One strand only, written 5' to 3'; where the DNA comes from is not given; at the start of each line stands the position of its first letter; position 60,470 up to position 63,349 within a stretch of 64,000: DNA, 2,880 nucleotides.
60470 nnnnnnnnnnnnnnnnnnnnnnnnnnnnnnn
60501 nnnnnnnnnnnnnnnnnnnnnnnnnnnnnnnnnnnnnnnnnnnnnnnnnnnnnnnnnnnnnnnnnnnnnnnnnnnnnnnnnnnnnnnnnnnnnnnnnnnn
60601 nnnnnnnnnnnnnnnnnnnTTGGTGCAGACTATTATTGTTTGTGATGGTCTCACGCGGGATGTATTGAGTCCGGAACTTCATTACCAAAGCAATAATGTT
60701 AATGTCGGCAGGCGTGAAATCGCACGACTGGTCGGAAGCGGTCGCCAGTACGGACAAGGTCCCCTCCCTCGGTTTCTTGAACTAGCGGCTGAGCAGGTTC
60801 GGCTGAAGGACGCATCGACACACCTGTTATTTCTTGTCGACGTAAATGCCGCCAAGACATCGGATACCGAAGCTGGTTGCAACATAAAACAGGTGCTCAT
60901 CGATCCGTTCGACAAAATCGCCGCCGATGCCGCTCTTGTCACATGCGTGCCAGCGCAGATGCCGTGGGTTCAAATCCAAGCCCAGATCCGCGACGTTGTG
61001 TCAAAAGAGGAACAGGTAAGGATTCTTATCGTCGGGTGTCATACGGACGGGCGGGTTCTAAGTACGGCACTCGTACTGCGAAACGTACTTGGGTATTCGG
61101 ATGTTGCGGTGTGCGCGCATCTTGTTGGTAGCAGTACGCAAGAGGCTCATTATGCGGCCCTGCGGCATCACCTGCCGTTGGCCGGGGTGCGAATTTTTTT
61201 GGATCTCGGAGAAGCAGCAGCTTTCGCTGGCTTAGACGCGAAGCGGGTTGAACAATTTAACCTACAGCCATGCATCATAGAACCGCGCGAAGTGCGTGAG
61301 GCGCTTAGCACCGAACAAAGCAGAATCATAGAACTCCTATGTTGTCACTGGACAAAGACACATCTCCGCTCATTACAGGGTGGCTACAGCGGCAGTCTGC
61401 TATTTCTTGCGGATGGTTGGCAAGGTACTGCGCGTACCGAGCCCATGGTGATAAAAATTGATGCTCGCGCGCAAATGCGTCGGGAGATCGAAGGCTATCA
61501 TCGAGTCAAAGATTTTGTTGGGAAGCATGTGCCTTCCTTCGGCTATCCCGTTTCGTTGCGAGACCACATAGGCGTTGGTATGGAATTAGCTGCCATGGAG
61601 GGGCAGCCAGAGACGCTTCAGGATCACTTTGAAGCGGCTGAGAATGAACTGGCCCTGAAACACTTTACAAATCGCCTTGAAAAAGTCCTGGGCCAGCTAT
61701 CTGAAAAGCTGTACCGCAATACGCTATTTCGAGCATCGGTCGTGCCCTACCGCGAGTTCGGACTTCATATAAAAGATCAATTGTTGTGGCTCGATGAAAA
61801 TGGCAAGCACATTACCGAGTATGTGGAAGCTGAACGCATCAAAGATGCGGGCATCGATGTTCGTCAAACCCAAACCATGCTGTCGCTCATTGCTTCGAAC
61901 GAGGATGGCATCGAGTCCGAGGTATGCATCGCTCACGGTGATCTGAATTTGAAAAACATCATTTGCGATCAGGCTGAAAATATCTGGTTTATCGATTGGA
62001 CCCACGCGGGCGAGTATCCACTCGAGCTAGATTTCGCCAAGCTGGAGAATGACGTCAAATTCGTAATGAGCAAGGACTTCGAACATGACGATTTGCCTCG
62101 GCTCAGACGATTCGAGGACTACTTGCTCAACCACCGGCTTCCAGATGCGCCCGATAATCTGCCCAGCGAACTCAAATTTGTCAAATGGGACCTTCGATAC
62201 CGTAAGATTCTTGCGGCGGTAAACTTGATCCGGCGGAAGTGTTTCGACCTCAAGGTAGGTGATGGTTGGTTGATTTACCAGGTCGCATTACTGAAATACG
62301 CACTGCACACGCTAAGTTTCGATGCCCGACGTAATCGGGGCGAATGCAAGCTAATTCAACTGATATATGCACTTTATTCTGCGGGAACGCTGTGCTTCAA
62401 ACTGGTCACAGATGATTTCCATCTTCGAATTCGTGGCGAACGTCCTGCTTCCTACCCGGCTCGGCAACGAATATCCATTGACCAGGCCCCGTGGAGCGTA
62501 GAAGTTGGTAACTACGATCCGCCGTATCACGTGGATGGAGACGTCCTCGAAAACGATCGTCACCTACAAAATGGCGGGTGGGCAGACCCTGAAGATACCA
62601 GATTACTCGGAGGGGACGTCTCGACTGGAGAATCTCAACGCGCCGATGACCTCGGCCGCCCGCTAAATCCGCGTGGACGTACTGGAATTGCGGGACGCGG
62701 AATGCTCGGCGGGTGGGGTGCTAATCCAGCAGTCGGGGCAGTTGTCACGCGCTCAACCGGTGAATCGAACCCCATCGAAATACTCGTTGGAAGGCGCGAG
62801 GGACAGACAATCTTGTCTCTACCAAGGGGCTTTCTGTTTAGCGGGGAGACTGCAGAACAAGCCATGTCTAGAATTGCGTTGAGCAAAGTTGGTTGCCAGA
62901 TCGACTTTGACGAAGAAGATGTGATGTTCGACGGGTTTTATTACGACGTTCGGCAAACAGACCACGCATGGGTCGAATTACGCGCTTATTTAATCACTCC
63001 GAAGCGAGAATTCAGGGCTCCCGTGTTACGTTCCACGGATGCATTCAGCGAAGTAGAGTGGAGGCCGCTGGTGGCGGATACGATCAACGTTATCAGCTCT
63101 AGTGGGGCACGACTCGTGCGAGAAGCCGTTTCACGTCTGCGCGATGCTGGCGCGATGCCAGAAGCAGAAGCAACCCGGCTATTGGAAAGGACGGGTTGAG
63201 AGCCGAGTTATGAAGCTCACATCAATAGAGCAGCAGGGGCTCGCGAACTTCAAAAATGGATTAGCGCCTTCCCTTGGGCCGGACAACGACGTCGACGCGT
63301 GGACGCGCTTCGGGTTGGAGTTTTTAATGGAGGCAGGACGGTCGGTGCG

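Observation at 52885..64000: Signalling cassette (giant PAS/GAF hybrid kinase, receiver, receiver-PP2C) followed by an 859-aa hydrolase/kinase-like/NUDT9-Nudix fusion and an IMPase-family gene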

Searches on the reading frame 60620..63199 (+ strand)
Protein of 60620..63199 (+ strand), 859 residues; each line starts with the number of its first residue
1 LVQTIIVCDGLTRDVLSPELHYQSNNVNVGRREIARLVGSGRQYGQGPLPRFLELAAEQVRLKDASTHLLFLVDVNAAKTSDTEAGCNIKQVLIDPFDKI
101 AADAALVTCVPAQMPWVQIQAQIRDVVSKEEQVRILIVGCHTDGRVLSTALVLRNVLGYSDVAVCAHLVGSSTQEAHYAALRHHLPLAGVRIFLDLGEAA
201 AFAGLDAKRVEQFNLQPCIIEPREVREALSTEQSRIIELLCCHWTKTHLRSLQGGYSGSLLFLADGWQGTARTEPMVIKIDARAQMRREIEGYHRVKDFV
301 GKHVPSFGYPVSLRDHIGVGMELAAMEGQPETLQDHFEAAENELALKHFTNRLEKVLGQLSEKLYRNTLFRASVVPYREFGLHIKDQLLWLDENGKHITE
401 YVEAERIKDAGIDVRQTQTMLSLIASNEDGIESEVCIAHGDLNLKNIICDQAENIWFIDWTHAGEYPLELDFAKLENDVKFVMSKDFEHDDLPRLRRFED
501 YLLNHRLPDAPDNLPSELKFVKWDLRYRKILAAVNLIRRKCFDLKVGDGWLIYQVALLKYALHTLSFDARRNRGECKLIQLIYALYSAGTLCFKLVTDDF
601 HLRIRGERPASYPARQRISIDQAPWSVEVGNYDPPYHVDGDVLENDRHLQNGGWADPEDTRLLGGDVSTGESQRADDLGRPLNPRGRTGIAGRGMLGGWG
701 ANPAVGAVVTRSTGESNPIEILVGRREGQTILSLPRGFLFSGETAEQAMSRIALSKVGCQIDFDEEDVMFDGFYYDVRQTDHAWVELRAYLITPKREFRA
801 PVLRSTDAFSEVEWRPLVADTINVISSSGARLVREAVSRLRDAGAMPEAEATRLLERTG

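Call 8: search_protein_families(library=pfam, proteins=[window:60620-63199:+], max_evalue=0.1)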
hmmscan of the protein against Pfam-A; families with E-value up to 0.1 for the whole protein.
window:60620-63199:+ (859 aa): 6 families
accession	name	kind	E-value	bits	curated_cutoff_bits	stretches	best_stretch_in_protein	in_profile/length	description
PF19974.5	TCAD9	-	6.9e-23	81.9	40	2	437-565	299-428/429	Ternary complex associated domain 9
PF01636.29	APH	-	1.5e-06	28.6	23.2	1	269-476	21-210/239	Phosphotransferase enzyme family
PF01633.27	Choline_kinase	-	8.6e-06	25.7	29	1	401-475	128-203/300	Choline/ethanolamine kinase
PF00293.34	NUDIX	-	4.6e-05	23.9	21.1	1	703-817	4-115/134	NUDIX domain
PF01163.29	RIO1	-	0.0002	21.5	22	1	402-483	93-171/187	RIO domain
PF00857.26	Isochorismatase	-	0.024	15.2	27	1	133-183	114-162/175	Isochorismatase domain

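Call 9: search_protein_families(library=ncbifam, proteins=[window:60620-63199:+], max_evalue=0.1)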
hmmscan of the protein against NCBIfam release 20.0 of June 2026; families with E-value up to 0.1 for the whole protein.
window:60620-63199:+ (859 aa): 8 families
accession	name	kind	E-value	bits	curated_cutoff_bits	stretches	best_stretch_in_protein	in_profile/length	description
NF002475.0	PRK01723.1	equivalog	0.00036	19.6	142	1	437-462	164-189/241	3-deoxy-D-manno-octulosonic acid kinase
NF033068.1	APH_3p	equivalog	0.001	18.7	205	1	416-464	157-204/255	APH(3') family aminoglycoside O-phosphotransferase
NF011460.0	PRK14879.1-1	equivalog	0.003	16.7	199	1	389-462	79-156/232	Kae1-associated kinase Bud32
TIGR03724.2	arch_bud32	equivalog_domain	0.015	14.8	125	1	398-461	71-129/193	KEOPS complex kinase/ATPase Bud32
NF033062.0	APH_3p_VI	exception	0.018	14.6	525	1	418-465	163-211/259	APH(3')-VI family aminoglycoside O-phosphotransferase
NF001934.0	PRK00714.1-1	equivalog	0.018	14.5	241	1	700-760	6-61/176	RNA pyrophosphohydrolase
NF011463.0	PRK14879.1-4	equivalog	0.037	13.4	188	1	381-461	79-158/237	Kae1-associated kinase Bud32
NF011461.0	PRK14879.1-2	equivalog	0.042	13.6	372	1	380-465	63-148/225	Kae1-associated kinase Bud32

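Call 10: search_protein_families(library=padloc, proteins=[window:60620-63199:+], max_evalue=0.1)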
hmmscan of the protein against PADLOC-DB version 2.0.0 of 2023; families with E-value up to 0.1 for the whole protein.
window:60620-63199:+ (859 aa): 1 family
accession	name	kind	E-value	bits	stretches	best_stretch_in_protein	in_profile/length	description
PDLC03921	MkoA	-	0.026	10.2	1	394-460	565-632/1607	-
